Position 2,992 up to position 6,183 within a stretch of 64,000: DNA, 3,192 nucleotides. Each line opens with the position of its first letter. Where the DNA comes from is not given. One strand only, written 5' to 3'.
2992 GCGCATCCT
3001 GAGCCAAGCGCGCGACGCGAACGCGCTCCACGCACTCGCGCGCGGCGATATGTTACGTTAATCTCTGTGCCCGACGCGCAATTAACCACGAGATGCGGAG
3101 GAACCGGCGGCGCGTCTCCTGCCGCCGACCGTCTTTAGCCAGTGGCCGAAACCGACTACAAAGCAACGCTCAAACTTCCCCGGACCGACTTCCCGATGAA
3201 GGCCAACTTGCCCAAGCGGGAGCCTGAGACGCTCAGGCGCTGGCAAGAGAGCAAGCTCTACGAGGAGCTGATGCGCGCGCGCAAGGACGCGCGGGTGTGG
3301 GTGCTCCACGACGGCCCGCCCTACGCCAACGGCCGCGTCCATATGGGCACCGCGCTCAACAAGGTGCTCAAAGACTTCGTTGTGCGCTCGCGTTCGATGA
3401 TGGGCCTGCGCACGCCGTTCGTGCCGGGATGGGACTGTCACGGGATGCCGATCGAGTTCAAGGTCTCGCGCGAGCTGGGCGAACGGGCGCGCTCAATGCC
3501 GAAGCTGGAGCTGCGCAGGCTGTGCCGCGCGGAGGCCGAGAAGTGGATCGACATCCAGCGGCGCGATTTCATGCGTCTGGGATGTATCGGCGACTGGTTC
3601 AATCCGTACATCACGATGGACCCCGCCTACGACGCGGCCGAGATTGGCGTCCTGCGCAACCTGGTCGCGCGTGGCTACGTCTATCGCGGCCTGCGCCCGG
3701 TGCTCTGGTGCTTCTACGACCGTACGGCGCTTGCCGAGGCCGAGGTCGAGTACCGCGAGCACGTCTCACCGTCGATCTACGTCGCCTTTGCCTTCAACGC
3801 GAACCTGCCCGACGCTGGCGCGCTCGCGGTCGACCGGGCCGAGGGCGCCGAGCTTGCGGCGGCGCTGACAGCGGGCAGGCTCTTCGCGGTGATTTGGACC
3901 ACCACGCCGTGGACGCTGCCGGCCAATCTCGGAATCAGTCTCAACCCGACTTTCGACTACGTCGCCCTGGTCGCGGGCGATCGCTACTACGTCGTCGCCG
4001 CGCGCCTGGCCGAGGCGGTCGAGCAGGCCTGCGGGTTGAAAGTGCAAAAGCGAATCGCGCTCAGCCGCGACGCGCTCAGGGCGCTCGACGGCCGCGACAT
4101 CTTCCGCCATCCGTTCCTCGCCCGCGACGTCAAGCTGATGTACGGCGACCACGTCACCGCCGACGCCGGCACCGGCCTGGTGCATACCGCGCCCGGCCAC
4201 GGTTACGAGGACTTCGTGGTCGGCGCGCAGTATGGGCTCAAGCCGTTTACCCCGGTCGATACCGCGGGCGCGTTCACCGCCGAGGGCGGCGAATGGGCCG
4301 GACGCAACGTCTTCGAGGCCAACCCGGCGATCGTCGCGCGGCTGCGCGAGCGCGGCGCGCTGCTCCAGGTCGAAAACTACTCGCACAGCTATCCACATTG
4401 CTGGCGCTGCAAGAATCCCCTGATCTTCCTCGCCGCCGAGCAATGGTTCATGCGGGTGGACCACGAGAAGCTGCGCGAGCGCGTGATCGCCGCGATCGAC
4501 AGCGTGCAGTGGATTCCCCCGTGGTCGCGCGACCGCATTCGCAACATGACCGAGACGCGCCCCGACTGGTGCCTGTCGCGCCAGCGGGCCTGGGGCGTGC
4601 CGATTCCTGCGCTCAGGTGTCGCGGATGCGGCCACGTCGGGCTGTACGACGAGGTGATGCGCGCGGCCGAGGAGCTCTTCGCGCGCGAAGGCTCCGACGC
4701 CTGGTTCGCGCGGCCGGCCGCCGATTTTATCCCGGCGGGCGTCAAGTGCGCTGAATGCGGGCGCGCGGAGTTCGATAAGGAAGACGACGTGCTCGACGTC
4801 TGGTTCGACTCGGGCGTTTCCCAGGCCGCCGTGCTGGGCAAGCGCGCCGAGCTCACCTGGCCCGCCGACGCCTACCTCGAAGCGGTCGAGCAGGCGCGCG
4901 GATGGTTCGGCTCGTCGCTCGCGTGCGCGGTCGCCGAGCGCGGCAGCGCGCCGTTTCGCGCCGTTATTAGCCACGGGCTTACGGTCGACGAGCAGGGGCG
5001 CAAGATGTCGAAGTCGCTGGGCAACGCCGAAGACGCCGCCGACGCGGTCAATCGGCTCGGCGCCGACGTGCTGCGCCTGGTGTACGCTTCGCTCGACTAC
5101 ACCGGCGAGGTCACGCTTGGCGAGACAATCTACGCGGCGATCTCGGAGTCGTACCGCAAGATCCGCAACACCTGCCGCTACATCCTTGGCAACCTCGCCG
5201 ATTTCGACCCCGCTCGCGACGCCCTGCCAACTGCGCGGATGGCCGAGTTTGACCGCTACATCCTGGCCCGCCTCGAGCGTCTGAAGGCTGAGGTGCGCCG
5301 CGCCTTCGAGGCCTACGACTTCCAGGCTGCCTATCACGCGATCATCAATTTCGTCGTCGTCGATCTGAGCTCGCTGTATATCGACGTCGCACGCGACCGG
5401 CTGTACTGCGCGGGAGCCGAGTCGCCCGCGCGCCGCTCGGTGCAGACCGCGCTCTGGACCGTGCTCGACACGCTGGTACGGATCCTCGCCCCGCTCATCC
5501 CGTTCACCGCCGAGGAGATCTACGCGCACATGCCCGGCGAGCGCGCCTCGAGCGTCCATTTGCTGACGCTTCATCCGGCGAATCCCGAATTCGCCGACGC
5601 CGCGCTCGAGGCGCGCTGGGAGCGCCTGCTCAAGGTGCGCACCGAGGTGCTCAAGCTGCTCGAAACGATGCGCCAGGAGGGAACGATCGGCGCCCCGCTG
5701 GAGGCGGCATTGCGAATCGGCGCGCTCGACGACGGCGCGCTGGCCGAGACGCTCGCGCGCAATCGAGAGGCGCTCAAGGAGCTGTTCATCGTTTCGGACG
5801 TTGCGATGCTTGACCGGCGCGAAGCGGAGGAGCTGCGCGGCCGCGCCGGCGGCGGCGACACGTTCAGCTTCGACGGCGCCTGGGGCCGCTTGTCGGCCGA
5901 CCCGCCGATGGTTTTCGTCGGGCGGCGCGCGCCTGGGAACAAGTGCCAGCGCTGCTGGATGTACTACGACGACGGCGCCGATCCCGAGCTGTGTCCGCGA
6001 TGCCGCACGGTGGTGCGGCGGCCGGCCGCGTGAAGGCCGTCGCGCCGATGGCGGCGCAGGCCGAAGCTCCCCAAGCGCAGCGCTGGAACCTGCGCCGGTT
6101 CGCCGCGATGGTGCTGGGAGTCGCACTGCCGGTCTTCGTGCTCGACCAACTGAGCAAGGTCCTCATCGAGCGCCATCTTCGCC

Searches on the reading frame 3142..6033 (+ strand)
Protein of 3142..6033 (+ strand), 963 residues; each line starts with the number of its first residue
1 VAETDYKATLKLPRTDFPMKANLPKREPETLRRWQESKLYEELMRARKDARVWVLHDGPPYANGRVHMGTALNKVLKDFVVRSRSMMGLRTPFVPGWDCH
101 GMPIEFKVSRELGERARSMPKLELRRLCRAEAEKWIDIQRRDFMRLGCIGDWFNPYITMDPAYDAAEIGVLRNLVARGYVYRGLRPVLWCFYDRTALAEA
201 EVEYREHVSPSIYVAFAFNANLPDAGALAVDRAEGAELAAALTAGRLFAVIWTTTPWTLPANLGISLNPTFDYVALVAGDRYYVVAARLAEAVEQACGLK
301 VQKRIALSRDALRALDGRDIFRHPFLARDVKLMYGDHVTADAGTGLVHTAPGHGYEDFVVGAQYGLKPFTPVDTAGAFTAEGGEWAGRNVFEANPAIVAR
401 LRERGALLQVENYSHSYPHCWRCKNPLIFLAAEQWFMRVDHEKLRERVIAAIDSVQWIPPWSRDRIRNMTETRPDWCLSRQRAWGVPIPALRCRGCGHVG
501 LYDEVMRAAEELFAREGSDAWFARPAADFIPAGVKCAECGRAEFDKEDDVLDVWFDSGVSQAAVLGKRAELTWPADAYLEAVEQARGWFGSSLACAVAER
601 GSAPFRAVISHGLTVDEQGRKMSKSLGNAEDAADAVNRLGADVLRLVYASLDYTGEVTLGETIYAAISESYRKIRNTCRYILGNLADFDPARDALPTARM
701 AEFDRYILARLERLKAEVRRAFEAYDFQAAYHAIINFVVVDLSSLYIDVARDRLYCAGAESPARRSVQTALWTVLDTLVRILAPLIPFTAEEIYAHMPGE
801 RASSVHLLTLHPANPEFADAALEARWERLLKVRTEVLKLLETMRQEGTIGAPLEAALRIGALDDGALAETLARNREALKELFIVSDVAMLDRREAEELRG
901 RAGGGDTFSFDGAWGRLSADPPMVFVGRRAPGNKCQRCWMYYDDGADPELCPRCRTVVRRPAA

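Call 46: find_encoding_contigs(protein=window:3142-6033:+, flank=10000, max_places=2)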
Protein window:3142-6033:+ (963 aa): 1 contig read that carries it; 1 place shown.
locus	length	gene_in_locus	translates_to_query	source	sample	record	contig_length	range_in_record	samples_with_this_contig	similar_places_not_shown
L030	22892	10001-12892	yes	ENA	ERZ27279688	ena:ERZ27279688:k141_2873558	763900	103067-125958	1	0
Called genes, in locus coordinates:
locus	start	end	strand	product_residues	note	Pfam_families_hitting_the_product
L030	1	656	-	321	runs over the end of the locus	PF04545:Sigma70_r4 (weak)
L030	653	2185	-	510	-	PF13541:ChlI, PF00158:Sigma54_activat (faint), PF00493:MCM (faint), PF01078:Mg_chelatase, PF05496:RuvB_N (faint), PF07728:AAA_5, PF13335:Mg_chelatase_C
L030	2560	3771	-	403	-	PF02515:CoA_transf_3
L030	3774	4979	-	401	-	PF02515:CoA_transf_3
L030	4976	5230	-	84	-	-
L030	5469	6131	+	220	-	PF04893:Yip1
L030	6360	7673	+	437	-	PF02515:CoA_transf_3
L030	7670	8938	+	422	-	PF02515:CoA_transf_3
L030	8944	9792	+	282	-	PF01738:DLH, PF12146:Hydrolase_4 (faint), PF00326:Peptidase_S9 (faint)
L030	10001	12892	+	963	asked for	PF00133:tRNA-synt_1, PF09334:tRNA-synt_1g (weak), PF08264:Anticodon_1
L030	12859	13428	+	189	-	PF01252:Peptidase_A8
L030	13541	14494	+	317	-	PF02126:PTE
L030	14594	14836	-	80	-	PF13384:HTH_23 (faint), PF12728:HTH_17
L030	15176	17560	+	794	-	PF03176:MMPL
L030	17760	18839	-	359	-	PF00465:Fe-ADH, PF13685:Fe-ADH_2, PF01761:DHQ_synthase, PF24621:DHQS_C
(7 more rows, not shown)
